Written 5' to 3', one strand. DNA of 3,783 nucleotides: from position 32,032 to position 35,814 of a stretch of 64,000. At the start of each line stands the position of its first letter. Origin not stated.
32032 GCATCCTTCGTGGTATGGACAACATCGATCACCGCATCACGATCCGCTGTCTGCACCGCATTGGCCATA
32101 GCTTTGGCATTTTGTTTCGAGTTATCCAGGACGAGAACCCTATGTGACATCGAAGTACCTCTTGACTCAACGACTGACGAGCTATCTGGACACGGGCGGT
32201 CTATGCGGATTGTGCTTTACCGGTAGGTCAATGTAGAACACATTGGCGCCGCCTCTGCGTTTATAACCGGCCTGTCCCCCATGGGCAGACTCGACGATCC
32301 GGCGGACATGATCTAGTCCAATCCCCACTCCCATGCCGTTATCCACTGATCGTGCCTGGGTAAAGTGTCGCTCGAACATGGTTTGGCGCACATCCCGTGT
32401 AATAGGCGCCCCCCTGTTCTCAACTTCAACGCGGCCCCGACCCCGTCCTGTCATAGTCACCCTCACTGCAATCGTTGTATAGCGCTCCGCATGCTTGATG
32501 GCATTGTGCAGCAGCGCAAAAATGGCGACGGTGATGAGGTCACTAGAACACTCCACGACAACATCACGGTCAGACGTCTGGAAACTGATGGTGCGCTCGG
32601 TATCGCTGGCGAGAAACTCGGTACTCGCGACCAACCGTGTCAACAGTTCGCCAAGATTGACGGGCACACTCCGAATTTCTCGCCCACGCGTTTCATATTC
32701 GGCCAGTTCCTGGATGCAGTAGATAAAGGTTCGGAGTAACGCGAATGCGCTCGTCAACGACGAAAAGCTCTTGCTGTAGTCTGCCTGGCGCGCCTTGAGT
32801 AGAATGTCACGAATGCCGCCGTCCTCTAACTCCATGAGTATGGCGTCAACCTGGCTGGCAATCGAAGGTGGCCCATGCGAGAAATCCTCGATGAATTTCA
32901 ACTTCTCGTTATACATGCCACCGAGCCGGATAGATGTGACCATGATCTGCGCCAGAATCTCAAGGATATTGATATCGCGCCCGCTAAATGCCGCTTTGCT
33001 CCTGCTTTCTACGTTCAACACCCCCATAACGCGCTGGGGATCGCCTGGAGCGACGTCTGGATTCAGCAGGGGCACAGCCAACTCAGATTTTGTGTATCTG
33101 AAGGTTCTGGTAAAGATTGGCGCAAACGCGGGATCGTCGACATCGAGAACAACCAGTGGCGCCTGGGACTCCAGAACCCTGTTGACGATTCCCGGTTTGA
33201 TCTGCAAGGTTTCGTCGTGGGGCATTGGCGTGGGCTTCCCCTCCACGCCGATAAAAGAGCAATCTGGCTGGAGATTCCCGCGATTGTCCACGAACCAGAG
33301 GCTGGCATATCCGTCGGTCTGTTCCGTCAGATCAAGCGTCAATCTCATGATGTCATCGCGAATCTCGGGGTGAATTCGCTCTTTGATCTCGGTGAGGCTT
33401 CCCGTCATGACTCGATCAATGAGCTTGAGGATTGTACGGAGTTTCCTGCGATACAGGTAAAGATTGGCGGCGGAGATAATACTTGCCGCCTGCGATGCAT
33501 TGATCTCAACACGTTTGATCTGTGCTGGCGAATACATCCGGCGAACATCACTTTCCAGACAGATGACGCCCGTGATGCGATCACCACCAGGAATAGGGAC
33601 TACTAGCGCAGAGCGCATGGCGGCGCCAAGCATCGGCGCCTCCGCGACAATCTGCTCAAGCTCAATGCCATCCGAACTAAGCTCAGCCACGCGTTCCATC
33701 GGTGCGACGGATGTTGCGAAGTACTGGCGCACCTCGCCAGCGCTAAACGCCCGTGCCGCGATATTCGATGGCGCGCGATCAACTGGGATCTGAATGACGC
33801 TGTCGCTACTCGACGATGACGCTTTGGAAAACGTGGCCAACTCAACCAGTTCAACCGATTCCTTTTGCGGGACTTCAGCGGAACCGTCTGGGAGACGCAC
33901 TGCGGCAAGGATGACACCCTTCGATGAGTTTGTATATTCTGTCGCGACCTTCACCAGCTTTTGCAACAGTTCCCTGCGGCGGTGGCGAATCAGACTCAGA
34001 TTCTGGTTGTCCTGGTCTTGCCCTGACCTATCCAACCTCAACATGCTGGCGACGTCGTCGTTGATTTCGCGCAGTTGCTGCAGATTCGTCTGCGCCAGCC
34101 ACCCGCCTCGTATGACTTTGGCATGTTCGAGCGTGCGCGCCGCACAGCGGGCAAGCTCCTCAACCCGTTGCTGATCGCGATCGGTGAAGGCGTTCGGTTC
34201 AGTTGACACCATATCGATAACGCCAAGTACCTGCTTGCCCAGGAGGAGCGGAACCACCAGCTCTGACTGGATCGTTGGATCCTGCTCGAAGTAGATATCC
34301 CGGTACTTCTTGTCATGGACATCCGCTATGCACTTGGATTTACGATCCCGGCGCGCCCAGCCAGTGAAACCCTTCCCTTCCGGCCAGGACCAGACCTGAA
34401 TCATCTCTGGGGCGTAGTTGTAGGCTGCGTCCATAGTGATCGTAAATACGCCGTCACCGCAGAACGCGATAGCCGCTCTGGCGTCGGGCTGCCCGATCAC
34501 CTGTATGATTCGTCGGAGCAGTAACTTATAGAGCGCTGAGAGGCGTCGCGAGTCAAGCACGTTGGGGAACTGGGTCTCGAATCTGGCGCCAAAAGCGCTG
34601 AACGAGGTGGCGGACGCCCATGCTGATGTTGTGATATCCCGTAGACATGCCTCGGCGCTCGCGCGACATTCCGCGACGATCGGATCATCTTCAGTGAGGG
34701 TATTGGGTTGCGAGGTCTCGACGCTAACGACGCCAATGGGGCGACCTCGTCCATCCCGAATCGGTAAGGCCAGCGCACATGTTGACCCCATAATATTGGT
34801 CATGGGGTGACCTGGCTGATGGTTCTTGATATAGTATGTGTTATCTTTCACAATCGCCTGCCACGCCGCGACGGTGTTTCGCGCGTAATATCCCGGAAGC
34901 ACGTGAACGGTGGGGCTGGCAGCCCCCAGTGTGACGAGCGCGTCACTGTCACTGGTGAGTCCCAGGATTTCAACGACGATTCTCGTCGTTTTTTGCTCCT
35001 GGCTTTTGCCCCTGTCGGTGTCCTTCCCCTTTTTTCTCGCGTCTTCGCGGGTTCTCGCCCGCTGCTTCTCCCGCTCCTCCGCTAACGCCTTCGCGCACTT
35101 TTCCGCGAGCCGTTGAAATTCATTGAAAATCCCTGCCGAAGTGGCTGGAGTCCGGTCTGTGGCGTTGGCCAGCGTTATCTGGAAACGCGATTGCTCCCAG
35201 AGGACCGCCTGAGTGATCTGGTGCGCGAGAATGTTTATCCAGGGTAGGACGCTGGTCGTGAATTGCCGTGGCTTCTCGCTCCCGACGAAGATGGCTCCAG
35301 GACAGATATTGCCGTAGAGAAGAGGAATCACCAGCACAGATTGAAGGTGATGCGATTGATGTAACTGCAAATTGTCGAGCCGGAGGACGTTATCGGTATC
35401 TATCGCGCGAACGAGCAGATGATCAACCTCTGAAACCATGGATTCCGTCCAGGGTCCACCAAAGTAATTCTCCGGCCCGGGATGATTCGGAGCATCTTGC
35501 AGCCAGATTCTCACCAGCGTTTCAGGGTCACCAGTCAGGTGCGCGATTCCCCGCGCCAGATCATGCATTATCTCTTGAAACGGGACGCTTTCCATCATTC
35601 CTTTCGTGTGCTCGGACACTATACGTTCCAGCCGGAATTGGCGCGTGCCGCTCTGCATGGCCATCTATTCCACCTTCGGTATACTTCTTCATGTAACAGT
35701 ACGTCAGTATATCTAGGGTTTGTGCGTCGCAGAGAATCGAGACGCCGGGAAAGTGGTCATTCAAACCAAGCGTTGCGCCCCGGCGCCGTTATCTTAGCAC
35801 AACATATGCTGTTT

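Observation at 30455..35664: Low-GC three-gene module: soluble multi-GAF histidine kinase, orphan receiver, and a pore-loop channel with an unassigned N-domain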

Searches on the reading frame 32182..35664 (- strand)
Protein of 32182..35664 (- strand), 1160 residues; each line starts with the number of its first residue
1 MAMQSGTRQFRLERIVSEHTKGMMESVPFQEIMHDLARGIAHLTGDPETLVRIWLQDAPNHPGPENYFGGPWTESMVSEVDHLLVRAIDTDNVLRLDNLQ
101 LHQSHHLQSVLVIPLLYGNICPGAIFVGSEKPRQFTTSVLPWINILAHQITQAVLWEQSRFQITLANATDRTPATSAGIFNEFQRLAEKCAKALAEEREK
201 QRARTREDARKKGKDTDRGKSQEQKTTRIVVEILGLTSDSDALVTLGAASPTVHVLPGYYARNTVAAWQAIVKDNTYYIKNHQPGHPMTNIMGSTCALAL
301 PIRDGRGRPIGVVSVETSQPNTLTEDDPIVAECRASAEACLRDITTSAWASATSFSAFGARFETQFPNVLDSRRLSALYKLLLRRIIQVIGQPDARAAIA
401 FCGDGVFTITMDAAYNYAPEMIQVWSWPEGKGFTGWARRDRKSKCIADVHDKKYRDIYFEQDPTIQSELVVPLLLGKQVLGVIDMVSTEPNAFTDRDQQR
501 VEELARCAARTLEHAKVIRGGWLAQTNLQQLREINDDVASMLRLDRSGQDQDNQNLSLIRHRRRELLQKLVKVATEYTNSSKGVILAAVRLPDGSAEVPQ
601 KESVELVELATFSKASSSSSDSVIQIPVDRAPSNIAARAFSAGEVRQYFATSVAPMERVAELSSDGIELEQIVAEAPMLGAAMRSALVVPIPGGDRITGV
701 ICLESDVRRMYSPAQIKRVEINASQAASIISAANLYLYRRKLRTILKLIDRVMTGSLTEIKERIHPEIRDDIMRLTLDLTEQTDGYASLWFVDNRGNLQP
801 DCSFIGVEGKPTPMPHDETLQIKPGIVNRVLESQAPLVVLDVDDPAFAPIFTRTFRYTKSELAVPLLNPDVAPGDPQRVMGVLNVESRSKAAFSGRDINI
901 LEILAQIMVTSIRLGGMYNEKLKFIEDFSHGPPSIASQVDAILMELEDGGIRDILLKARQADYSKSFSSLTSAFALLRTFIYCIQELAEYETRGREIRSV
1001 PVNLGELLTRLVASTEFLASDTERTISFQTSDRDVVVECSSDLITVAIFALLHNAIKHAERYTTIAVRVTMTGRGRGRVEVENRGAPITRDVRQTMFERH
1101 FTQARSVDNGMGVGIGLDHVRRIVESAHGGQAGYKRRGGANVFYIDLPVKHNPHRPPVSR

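Call 3: search_protein_families(library=pfam, proteins=[window:32182-35664:-], max_evalue=1)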
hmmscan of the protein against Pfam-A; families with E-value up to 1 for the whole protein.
window:32182-35664:- (1160 aa): 8 families
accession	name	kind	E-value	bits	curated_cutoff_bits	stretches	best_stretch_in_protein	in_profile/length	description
PF13185.12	GAF_2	-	5.8e-42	143.6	28.6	5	375-513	4-136/136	GAF domain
PF01590.32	GAF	-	1.9e-34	119.5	22.4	5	403-511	29-132/133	GAF domain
PF13492.12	GAF_3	-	3.3e-24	86.2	27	3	465-514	80-129/129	GAF domain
PF02518.31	HATPase_c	-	5.8e-15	56.1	26.4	1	1044-1150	6-110/111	Histidine kinase-, DNA gyrase B-, and HSP90-like ATPase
PF11152.14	CCB2_CCB4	-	0.0039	17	26.3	1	107-149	156-194/195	Cofactor assembly of complex C subunit B, CCB2/CCB4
PF15714.11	SpoVT_C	-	0.037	14.5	27.5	1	440-512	55-127/128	Stage V sporulation protein T C-terminal, transcription factor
PF10759.14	BPA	-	0.18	11.8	29.5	1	751-783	54-86/161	Bacterial proteasome activator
PF07614.16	DUF1577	-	0.21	11.1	25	0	457-502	205-254/256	Protein of unknown function (DUF1577)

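Call 4: search_protein_families(library=ncbifam, proteins=[window:32182-35664:-], max_evalue=1)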
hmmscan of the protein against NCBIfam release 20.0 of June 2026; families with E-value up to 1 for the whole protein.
window:32182-35664:- (1160 aa): 48 families (the best 25 are shown)
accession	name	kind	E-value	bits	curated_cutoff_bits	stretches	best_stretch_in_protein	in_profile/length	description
TIGR01386.1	cztS_silS_copS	subfamily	9.3e-18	64.4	292.55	1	1000-1148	313-457/457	heavy metal sensor histidine kinase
NF008312.0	PRK11100.1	equivalog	8.6e-17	61.1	356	1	976-1134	303-458/477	two-component system sensor histidine kinase CreC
TIGR02966.1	phoR_proteo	equivalog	3.8e-14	52.4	334.2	1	961-1128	148-314/333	phosphate regulon sensor histidine kinase PhoR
NF007793.0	PRK10490.1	equivalog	1.4e-12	46.5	1123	1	987-1154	724-887/895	two-component system sensor histidine kinase KdpD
NF047874.1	MASE3_PAS_HK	subfamily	9.2e-12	44.5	560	1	1023-1151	499-627/655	MASE3 domain-containing sensor histidine kinase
NF046044.1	PnpS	equivalog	1.1e-11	44.4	400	1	977-1130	220-372/390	two-component system histidine kinase PnpS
NF033092.0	HK_WalK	equivalog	6.2e-11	41.6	725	1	987-1148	432-593/594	cell wall metabolism sensor histidine kinase WalK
NF052314.1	T9SS_HK_PorY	subfamily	8.1e-11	41.6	350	1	1001-1145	283-416/418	PorY family sensor histidine kinase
NF038230.1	Regu_Geo_Pelo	equivalog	1.6e-10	39.5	1200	1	429-519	432-523/935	GPMC system transcriptional regulator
NF007345.0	PRK09835.1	subfamily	3.5e-10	39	423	1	1017-1146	349-477/482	Cu(+)/Ag(+) sensor histidine kinase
NF006800.0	PRK09303.1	equivalog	4.1e-10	39.2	342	1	1038-1150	267-378/383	histidine kinase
NF008468.0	PRK11360.1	equivalog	4.2e-10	38.6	646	1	983-1152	447-611/616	two-component system sensor histidine kinase AtoS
NF033091.0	HK_VanS_ACDEFG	equivalog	4.8e-10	39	400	1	985-1148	132-293/293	vancomycin resistance histidine kinase VanS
NF007004.0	PRK09467.1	equivalog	1.2e-09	37.5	415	1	988-1142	283-430/440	two-component system sensor histidine kinase EnvZ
NF007688.0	PRK10364.1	equivalog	3.2e-09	36.1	479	1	993-1151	301-453/460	two-component system sensor histidine kinase ZraS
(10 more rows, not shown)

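Call 5: search_protein_families(library=padloc, proteins=[window:32182-35664:-], max_evalue=1)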
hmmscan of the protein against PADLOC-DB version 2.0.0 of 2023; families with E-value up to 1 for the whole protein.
window:32182-35664:- (1160 aa): 1 family
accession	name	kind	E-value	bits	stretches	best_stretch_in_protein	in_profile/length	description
PDLC04647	PDC-M43B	-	4.8e-06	23.8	1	1022-1125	206-309/347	-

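Call 40: list_cluster_members(proteins=[window:32182-35664:-, window:31737-32150:-, window:30455-31639:-, window:35917-37413:-, window:37410-38822:-, window:29052-30269:+, window:39552-41222:-])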
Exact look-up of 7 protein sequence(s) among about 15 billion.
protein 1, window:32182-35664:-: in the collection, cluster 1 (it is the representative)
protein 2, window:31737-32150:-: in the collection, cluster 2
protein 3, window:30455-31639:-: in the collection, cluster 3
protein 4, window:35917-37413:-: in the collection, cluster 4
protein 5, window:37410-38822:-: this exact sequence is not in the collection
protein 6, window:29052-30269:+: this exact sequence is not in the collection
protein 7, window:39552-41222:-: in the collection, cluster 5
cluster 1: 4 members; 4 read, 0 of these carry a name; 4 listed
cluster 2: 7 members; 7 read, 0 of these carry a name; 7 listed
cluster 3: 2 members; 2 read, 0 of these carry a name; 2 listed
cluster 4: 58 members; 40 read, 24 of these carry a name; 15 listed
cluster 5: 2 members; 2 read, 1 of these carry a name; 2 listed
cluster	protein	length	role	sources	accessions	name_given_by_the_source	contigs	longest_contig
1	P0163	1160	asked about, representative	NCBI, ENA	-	-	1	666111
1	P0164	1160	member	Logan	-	-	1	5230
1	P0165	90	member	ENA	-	-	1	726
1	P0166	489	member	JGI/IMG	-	-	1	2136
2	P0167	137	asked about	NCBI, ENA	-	-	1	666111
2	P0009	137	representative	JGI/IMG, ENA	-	-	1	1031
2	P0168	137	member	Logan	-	-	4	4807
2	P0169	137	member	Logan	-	-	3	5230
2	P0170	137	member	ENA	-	-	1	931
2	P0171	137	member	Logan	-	-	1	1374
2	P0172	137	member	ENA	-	-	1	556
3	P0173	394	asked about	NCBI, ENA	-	-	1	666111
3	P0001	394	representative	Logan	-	-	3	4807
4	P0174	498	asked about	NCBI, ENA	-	-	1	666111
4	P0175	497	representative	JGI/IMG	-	glycine dehydrogenase subunit 2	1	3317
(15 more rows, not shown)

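Call 77: search_protein_families(library=phrogs, proteins=[window:32182-35664:-], max_evalue=0.01)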
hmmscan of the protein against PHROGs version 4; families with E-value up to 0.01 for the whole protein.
window:32182-35664:- (1160 aa): 3 families
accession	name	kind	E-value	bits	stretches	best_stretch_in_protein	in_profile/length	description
phrog_857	-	unknown function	2.5e-20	74.2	1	961-1152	273-463/468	-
phrog_10912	-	other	1.5e-12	47.3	1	984-1152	796-964/970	kinase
phrog_28116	-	unknown function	5.1e-05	23.4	1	1038-1156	391-509/512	-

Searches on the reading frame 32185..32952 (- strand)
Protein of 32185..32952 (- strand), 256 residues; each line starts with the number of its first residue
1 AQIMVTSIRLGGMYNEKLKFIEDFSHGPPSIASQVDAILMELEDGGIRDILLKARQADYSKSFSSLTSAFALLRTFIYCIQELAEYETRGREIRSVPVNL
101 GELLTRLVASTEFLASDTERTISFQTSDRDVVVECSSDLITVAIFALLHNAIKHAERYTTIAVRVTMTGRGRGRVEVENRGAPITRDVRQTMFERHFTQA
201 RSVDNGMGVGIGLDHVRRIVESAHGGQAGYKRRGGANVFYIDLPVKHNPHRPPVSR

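Call 69: search_solved_structures(query=A7, max_evalue=0.001, show_alignments=2)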
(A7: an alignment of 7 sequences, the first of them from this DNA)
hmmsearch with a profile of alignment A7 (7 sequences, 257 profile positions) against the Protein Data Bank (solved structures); distinct sequences matched with E-value up to 0.001: 57.
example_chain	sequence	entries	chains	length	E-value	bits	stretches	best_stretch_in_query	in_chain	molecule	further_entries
7zp0_A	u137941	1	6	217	2.9e-22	82.7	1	21-250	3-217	Sensor protein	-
9m08_C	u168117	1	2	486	3e-20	76.1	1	3-254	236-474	histidine kinase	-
5c93_A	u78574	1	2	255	2.3e-18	69.9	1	11-251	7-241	Histidine kinase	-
4u7n_A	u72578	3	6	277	3e-18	69.6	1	11-251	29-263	Histidine protein kinase sensor protein | Histidine kinase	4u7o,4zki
9epn_A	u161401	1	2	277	5.1e-18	68.8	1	10-250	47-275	Sensor histidine kinase HprS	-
3a0r_A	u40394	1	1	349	1e-16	64.5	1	65-251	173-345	Sensor protein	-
4i5s_A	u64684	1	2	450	1.4e-16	64.1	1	15-253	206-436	Putative histidine kinase CovS; VicK-like protein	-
3dge_A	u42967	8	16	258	2.5e-16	63.3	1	9-250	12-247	Sensor protein | Histidine kinase | Sensor histidine kinase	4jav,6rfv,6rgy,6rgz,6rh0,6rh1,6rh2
2c2a_A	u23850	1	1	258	2.5e-16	63.3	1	9-250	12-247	SENSOR HISTIDINE KINASE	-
5uht_A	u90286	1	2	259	2.6e-16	63.2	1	9-250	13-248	Sensor histidine kinase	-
6azr_A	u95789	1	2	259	2.9e-16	63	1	9-250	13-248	Sensor histidine kinase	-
4jas_A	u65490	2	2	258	8.3e-16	61.6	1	9-250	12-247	Histidine kinase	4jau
3a0t_A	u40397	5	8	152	6.3e-15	58.7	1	99-251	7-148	Sensor protein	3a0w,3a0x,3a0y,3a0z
6rh7_A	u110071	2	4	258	1.6e-14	57.4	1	9-250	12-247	Sensor histidine kinase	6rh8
4biu_A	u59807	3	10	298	1.8e-14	57.2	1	4-232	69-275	SENSOR PROTEIN CPXA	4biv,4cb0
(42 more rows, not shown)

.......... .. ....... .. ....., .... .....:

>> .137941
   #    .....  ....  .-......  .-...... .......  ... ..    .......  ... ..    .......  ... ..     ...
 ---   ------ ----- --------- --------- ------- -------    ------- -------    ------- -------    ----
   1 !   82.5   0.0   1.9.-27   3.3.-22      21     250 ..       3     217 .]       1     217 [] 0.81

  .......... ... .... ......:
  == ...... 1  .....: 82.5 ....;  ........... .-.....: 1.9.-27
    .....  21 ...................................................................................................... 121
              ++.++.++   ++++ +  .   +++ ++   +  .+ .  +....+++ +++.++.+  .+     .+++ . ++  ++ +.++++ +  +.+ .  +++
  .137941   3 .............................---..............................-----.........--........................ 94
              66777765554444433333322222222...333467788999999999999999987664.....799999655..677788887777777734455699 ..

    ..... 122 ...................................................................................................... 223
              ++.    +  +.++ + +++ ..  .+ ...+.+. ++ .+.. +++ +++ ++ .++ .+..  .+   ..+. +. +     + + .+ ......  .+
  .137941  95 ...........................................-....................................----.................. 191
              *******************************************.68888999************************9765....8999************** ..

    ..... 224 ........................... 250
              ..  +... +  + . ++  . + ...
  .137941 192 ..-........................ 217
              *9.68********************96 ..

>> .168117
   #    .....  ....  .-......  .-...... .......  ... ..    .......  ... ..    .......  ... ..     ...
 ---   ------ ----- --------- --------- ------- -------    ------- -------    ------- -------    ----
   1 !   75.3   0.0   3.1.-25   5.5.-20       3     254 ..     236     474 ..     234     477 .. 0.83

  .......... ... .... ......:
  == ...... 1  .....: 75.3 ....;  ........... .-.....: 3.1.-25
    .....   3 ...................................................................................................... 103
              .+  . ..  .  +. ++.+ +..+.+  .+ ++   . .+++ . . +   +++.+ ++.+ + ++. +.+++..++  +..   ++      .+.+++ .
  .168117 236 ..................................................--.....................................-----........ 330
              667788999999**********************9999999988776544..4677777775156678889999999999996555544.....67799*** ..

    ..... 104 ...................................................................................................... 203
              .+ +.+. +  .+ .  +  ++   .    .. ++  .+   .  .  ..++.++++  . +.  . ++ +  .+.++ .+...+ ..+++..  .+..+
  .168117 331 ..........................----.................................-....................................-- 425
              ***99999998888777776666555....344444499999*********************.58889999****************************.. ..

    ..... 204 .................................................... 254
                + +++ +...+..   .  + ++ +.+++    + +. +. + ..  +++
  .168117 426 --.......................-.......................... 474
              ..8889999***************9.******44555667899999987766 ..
